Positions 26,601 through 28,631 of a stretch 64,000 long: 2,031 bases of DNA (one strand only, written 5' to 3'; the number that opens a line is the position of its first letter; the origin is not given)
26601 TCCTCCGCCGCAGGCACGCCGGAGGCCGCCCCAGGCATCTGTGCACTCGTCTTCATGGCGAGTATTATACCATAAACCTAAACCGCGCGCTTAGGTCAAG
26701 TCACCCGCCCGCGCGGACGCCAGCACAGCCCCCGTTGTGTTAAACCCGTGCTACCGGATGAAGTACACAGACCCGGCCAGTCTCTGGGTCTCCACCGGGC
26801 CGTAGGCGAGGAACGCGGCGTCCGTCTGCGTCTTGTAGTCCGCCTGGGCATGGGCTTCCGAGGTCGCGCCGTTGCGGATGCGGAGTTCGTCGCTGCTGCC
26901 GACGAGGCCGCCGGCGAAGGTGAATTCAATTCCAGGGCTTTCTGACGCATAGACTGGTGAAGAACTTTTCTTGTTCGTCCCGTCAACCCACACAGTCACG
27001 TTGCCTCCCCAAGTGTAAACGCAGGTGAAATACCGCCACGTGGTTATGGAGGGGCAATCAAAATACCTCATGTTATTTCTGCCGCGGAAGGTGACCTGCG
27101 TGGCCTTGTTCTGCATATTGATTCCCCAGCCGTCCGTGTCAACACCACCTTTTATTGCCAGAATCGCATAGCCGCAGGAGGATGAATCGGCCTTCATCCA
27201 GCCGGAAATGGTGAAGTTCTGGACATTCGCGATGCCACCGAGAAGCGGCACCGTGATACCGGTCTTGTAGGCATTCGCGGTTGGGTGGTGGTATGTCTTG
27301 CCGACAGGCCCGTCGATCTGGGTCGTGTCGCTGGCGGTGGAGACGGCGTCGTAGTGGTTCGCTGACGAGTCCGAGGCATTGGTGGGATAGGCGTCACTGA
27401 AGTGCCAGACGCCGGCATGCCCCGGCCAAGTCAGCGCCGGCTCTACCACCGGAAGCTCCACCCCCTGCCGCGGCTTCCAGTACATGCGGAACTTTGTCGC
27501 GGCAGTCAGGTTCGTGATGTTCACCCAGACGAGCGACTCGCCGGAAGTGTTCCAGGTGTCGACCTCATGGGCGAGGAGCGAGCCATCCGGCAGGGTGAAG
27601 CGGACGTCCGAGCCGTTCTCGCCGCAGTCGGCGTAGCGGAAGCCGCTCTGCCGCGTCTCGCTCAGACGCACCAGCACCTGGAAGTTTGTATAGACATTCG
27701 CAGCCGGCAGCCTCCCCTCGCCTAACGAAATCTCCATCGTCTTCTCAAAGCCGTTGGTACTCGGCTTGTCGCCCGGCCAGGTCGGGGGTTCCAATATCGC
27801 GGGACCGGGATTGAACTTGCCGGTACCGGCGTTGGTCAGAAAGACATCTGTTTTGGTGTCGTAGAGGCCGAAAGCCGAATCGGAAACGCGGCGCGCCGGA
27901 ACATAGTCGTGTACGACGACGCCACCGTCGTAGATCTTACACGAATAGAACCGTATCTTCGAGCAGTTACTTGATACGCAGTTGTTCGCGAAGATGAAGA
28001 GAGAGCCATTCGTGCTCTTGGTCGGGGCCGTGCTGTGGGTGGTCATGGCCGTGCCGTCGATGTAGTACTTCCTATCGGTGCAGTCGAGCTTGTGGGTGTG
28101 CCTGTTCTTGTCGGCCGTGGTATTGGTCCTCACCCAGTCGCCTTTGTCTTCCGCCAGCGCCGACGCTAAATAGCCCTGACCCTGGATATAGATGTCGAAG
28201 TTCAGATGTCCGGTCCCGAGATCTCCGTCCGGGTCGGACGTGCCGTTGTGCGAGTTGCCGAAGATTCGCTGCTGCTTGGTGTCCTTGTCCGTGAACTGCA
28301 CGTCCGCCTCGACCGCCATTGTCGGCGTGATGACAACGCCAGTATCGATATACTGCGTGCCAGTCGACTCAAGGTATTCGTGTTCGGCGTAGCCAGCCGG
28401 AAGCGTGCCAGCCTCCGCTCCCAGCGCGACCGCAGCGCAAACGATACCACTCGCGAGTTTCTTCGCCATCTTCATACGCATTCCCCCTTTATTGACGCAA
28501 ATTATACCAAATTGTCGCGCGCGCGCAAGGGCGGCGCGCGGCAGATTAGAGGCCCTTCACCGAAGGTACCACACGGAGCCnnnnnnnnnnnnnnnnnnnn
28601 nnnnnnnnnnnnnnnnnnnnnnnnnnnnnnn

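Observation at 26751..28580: All four giant LamG/beta-helix secreted proteins end with the same heptapeptide G-S-V-[YW]-[YF]-[IL]-R-stop: candidate new C-terminal tag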

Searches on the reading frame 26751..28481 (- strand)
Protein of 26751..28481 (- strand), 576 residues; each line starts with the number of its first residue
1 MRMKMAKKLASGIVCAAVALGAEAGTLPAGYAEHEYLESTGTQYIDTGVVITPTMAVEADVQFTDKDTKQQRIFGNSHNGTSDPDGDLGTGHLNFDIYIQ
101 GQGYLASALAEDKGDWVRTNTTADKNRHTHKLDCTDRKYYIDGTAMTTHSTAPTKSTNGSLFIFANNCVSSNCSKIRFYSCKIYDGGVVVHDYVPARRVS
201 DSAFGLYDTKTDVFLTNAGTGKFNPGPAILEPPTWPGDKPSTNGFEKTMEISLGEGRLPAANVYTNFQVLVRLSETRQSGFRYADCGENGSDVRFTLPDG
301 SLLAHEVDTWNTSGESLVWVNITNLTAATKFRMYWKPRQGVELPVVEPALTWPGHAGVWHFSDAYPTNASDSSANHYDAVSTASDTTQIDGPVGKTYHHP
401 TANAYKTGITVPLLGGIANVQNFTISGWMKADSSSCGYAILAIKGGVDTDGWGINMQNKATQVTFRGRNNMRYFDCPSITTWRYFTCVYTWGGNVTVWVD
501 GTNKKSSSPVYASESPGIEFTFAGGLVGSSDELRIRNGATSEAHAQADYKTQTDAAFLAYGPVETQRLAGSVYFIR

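Call 6: search_protein_families(library=pfam, proteins=[window:26751-28481:-], max_evalue=0.01)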
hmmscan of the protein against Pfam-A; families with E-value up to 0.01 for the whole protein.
window:26751-28481:- (576 aa): 2 families
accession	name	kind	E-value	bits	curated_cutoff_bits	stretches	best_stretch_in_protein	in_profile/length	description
PF10102.14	DUF2341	-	0.00061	20.6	23.4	1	289-330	1-43/84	Domain of unknown function (DUF2341)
PF06830.16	Root_cap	-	0.0045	17.5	27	0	386-436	8-55/57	Root cap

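Call 7: search_protein_families(library=ncbifam, proteins=[window:26751-28481:-], max_evalue=0.01)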
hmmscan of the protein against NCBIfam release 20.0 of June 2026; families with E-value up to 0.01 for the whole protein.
window:26751-28481:- (576 aa): 0 families

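Call 24: find_homologous_proteins(query=window:26754-28481:-, max_evalue=0.001)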
Query window:26754-28481:- (576 aa): 384 proteins with E <= 0.001 among 8000 candidates; the best 120 are listed.
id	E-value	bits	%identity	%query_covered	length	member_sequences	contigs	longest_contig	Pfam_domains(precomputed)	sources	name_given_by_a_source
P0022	0.0e+0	1285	96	100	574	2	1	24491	-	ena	-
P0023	0.0e+0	1237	93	99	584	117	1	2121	-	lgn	-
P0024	0.0e+0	1208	90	100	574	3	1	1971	-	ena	-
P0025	0.0e+0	1196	89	100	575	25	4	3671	-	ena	-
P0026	0.0e+0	1173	87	100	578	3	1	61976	-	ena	-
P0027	0.0e+0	1159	88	99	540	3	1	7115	-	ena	-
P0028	0.0e+0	1158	88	99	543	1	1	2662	-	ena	-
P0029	0.0e+0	1124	85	99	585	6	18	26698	-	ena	-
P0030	0.0e+0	1039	79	100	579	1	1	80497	PF13385.14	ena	-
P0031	4.4e-292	988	76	95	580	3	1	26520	PF13385.14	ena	-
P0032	4.2e-290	982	75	100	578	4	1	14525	PF13385.14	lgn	-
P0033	1.5e-288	976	76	96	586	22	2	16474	PF13385.14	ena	-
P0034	3.6e-282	955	73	98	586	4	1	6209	-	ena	-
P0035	2.6e-262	890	72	99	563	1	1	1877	-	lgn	-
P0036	8.1e-256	868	68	100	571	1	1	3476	PF13385.14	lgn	-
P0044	3.0e-246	837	68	99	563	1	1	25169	-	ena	-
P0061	4.5e-62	229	33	36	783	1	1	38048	-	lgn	-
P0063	1.1e-60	224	31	34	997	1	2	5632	-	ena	-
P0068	3.2e-52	196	30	51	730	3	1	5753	PF13385.14,PF10102.15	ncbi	-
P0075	5.4e-43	166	33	34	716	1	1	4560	-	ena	-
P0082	9.9e-42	161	36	35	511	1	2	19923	-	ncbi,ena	-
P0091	1.2e-40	158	30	55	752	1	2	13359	PF13385.14,PF10102.15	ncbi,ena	-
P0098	4.6e-39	153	50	18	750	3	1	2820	PF13385.14,PF10102.15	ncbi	-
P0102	2.5e-38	150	29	56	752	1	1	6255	PF13385.14,PF10102.15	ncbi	-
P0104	4.2e-38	149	34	40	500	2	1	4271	-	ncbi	-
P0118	6.0e-36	142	29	54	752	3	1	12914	PF13385.14,PF10102.15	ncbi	-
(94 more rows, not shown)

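Call 27: list_cluster_members(proteins=[P0068, P0091, P0098, P0102, P0118, P0104, P0082])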
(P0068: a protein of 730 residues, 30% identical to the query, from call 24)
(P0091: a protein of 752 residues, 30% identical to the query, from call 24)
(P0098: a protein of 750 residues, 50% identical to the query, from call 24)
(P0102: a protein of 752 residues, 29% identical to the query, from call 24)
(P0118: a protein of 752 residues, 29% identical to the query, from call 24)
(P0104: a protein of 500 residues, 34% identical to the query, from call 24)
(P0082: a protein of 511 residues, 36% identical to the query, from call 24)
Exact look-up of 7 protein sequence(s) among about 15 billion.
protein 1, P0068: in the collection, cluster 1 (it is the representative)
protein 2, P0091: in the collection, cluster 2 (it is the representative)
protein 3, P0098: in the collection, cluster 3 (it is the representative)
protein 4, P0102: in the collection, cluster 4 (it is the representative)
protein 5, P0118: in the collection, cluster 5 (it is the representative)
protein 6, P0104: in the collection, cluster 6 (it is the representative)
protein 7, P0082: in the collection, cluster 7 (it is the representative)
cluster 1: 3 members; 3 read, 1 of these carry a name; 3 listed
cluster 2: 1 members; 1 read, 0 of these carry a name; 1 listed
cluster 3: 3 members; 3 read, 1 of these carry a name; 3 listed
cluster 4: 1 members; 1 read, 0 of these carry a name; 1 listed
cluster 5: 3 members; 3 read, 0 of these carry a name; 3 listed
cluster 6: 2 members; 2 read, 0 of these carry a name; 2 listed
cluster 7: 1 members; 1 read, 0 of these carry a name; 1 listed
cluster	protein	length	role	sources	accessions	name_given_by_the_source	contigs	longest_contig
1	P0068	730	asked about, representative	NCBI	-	-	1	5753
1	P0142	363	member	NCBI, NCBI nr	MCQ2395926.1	MAG: LamG domain-containing protein, partial [Kiritimatiellae bacterium] | LamG domain-containing protein [Kiritimatiellia bacterium]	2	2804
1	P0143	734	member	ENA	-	-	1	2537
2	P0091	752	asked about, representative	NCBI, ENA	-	-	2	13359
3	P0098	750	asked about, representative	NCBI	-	-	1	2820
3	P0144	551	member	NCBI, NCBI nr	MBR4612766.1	MAG: DUF2341 domain-containing protein, partial [Kiritimatiellae bacterium] | DUF2341 domain-containing protein [Kiritimatiellia bacterium]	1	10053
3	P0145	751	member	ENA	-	-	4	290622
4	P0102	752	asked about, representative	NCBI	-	-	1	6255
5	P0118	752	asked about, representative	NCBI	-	-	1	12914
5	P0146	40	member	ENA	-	-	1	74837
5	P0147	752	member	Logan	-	-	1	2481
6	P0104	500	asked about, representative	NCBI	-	-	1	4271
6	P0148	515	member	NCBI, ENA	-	-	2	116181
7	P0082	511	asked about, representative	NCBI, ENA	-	-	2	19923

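Call 39: predict_structure(alignment_id=A2)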
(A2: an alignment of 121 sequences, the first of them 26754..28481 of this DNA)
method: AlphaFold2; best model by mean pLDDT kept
length: 576 residues; sequences in the alignment: 121
mean_pLDDT: 82.7   pTM: 0.78
mean pLDDT of the five models: 82.7, 82.3, 82.0, 81.5, 80.2
residues with pLDDT >= 90: 240; 70-90: 240; 50-70: 57; < 50: 39
segments of 3 or more residues with pLDDT < 50: 1-24, 79-92
pLDDT, mean of each block of 10 residues (from residue 1): 32 33 62 87 86 93 77 72 44 72 83 75 91 93 94 75 72 79 96 91 91 91 79 72 84 90 93 96 96 93 94 96 95 93 88 92 84 86 88 91 75 54 91 88 80 86 87 88 93 88 76 72 89 92 93 96 81 57
secondary structure, 60 per line:
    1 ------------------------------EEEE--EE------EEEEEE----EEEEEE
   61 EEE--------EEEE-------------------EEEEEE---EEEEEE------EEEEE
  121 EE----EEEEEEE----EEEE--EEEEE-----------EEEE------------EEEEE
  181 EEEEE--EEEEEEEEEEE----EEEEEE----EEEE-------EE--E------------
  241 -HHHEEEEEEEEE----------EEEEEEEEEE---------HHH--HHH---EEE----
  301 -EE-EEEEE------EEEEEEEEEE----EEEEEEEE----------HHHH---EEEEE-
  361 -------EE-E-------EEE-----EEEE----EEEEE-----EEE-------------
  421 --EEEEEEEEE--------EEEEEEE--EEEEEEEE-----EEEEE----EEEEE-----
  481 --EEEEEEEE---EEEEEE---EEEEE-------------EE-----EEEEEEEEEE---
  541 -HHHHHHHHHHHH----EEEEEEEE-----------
elements in order: E31-34 E45-50 E55-63 E72-75 E95-100 E104-109 E116-122 E127-133 E138-141 E144-148 E160-163 E176-185 E188-198 E203-208 E213-216 E245-253 E264-273 E294-296 E305-309 E316-325 E330-337 H348-351 E355-359 E379-381 E387-390 E395-399 E405-407 E423-431 E440-446 E449-456 E462-466 E471-475 E483-490 E494-499 E503-507 E528-537 H542-553 E558-565

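Call 48: find_encoding_contigs(protein=P0022, flank=10000, max_places=2)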
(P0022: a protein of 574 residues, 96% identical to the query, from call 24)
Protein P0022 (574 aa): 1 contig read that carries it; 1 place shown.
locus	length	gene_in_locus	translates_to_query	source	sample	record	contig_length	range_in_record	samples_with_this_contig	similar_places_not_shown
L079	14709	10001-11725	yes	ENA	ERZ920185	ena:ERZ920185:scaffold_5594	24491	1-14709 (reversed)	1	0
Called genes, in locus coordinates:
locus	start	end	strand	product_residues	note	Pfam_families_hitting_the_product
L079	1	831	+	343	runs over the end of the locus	PF13439:Glyco_transf_4, PF13692:Glyco_trans_1_4, PF00534:Glycos_transf_1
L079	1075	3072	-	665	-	PF00270:DEAD (faint), PF13307:Helicase_C_2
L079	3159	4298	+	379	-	PF00155:Aminotran_1_2, PF01041:DegT_DnrJ_EryC1, PF01053:Cys_Met_Meta_PP, PF01212:Beta_elim_lyase (weak), PF00266:Aminotran_5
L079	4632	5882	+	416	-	-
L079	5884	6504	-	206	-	PF00072:Response_reg, PF00196:GerE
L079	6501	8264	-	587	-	PF07730:HisKA_3, PF02518:HATPase_c (weak)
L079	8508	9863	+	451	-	PF13173:AAA_14, PF13635:DUF4143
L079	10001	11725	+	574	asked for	-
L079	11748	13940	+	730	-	PF00295:Glyco_hydro_28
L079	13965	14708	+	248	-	?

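Call 49: find_encoding_contigs(protein=P0030, flank=10000, max_places=2)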
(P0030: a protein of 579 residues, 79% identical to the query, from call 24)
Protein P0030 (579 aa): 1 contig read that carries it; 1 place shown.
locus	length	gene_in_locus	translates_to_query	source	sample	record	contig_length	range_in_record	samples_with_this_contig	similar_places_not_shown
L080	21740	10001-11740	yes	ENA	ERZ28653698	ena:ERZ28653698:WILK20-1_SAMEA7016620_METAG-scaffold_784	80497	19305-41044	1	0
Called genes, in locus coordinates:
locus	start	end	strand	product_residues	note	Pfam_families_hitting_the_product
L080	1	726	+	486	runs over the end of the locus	PF01229:Glyco_hydro_39 (weak)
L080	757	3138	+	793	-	PF22842:Pel9A-like_beta_helix (weak)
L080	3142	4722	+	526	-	-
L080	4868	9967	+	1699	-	PF13229:Beta_helix (faint)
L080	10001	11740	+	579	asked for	PF13385:Laminin_G_3 (weak)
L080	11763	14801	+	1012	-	PF10102:DUF2341 (faint), PF13385:Laminin_G_3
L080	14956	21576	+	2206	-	PF21722:Gly_rich_2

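Call 50: find_encoding_contigs(protein=P0044, flank=10000, max_places=2)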
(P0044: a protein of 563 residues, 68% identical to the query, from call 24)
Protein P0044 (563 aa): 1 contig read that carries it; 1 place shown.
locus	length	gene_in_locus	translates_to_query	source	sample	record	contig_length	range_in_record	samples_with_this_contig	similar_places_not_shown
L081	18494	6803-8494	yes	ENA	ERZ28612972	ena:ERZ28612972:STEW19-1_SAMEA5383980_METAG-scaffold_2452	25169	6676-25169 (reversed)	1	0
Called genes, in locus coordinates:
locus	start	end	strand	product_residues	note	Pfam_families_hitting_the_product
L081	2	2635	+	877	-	?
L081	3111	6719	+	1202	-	-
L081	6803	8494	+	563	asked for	-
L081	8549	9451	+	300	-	PF02445:NadA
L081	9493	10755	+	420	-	PF01263:Aldose_epim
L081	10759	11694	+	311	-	PF01520:Amidase_3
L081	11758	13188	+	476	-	PF02838:Glyco_hydro_20b, PF00728:Glyco_hydro_20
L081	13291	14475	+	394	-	PF25917:BSH_RND, PF25944:Beta-barrel_RND (weak), PF25967:RND-MFP_C, PF25989:YknX_C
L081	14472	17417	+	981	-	PF00873:ACR_tran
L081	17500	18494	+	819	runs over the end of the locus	PF04542:Sigma70_r2 (weak), PF04545:Sigma70_r4 (weak), PF08281:Sigma70_r4_2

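Call 68: search_protein_families(library=phrogs, proteins=[P0061, P0075, P0063], max_evalue=0.001)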
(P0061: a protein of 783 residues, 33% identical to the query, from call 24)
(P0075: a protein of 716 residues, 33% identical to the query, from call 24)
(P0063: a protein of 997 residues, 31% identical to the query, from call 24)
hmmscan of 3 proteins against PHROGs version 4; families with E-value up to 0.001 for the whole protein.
P0061 (783 aa): 0 families

P0075 (716 aa): 0 families

P0063 (997 aa): 0 families

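Call 71: fold_search(model_id=the predicted structure, library=pdb)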
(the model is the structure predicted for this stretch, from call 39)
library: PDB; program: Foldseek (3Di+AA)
matches with E <= 10: 1023; with E <= 0.001: 226
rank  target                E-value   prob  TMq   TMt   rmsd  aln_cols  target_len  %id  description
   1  1ms1_A                1.6e-09  1.00  0.27  0.26  23.0       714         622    9  Monoclinic form of Trypanosoma cruzi trans-sialidase, in complex with 3-deoxy-2,3-dehydro-N-acetylneuraminic acid (DAN (released 2003-03-25)
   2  3b69                  2.6e-09  1.00  0.33  0.30  17.9       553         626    9  T cruzi Trans-sialidase complex with benzoylated NANA derivative (released 2008-05-13)
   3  1s0i_A                3.7e-09  1.00  0.26  0.24  23.5       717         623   10  Trypanosoma cruzi trans-sialidase in complex with sialyl-lactose (Michaelis complex) (released 2004-05-18)
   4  1ms9_A                5.6e-09  1.00  0.29  0.27  21.1       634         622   11  Triclinic form of Trypanosoma cruzi trans-sialidase, in complex with lactose (released 2003-03-25)
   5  2ags                  7.2e-09  1.00  0.29  0.27  22.1       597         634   12  Trypanosoma rangeli Sialidase in Complex with 2-Keto-3-deoxy-D-glycero-D-galacto-2,3-difluoro-nononic acid (2,3-difluoro (released 2005-11-22)
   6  3pjq_A                8.4e-09  1.00  0.26  0.24  22.1       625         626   11  Trypanosoma cruzi trans-sialidase-like inactive isoform (including the natural mutation Tyr342His) in complex with lac (released 2011-06-08)
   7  1mr5                  8.9e-09  1.00  0.27  0.25  22.3       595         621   10  Orthorhombic form of Trypanosoma cruzi trans-sialidase (released 2003-03-18)
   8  1n1s                  9.8e-09  1.00  0.30  0.28  21.6       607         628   12  Trypanosoma rangeli sialidase (released 2003-01-07)
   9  3asi                  1.0e-08  1.00  0.22  0.28  16.2       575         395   12  Alpha-Neurexin-1 ectodomain fragment; LNS5-EGF3-LNS6 (released 2011-04-13)
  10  1ms5_B                1.1e-08  1.00  0.27  0.25  22.6       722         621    9  Triclinic form of Trypanosoma cruzi trans-sialidase, soaked with N-acetylneuraminyl-a-2,3-thio-galactoside (NA-S-Gal) (released 2003-03-25)
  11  1ms5_A                1.9e-08  1.00  0.28  0.26  19.8       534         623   11  Triclinic form of Trypanosoma cruzi trans-sialidase, soaked with N-acetylneuraminyl-a-2,3-thio-galactoside (NA-S-Gal) (released 2003-03-25)
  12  3qcw_A                1.9e-08  1.00  0.22  0.13  23.5       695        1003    9  Structure of neurexin 1 alpha (domains LNS1-LNS6), no splice inserts (released 2011-06-15)
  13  2a75                  2.6e-08  1.00  0.30  0.28  21.5       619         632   13  Trypanosoma rangeli Sialidase In Complex With 2,3- Difluorosialic Acid (Covalent Intermediate) (released 2005-11-22)
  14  1ms8_A                2.6e-08  1.00  0.26  0.24  23.9       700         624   10  Triclinic form of Trypanosoma cruzi trans-sialidase, in complex with 3-deoxy-2,3-dehydro-N-acetylneuraminic acid (DANA (released 2003-03-25)
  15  5ho2                  2.7e-08  1.00  0.27  0.20  20.8       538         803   13  Crystal structure of AbnA (open conformation), a GH43 extracellular arabinanase from Geobacillus stearothermophilus (released 2017-02-01)
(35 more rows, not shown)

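Call 76: search_protein_families(library=pfam, proteins=[L079:11748-13937:+, L080:757-3135:+, L080:3142-4719:+, L080:11763-14798:+, L081:2-2632:+], max_evalue=0.001)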
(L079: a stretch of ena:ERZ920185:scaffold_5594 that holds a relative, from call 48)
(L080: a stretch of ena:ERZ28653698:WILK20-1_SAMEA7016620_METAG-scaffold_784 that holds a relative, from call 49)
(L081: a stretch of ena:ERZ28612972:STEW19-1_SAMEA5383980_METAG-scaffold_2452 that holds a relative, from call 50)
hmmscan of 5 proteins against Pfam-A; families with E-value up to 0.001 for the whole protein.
L079:11748-13937:+ (730 aa): 1 family
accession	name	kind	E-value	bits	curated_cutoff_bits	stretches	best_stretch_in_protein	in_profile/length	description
PF00295.23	Glyco_hydro_28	-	5.7e-12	45.8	22.9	1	426-566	52-190/324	Glycosyl hydrolases family 28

L080:757-3135:+ (793 aa): 1 family
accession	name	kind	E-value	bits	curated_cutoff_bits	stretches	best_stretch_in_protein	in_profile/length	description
PF17161.10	DUF5123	-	1.9e-05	26.2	35.1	0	650-744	5-106/113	Domain of unknown function (DUF5123)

L080:3142-4719:+ (526 aa): 0 families

L080:11763-14798:+ (1012 aa): 2 families
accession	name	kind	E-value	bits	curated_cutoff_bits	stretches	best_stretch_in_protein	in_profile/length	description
PF13385.13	Laminin_G_3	-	1.2e-20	74.7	27.6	3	512-653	7-150/151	Concanavalin A-like lectin/glucanases superfamily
PF10102.14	DUF2341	-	3.3e-15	56.7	23.4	0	730-770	1-42/84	Domain of unknown function (DUF2341)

L081:2-2632:+ (877 aa): 2 families
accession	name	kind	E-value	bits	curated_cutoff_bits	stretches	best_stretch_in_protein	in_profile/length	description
PF00801.26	PKD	-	1.6e-06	28.4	23.5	1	439-499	11-71/80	PKD domain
PF18911.6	PKD_4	-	6.9e-05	23.3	27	1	438-500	13-75/85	PKD domain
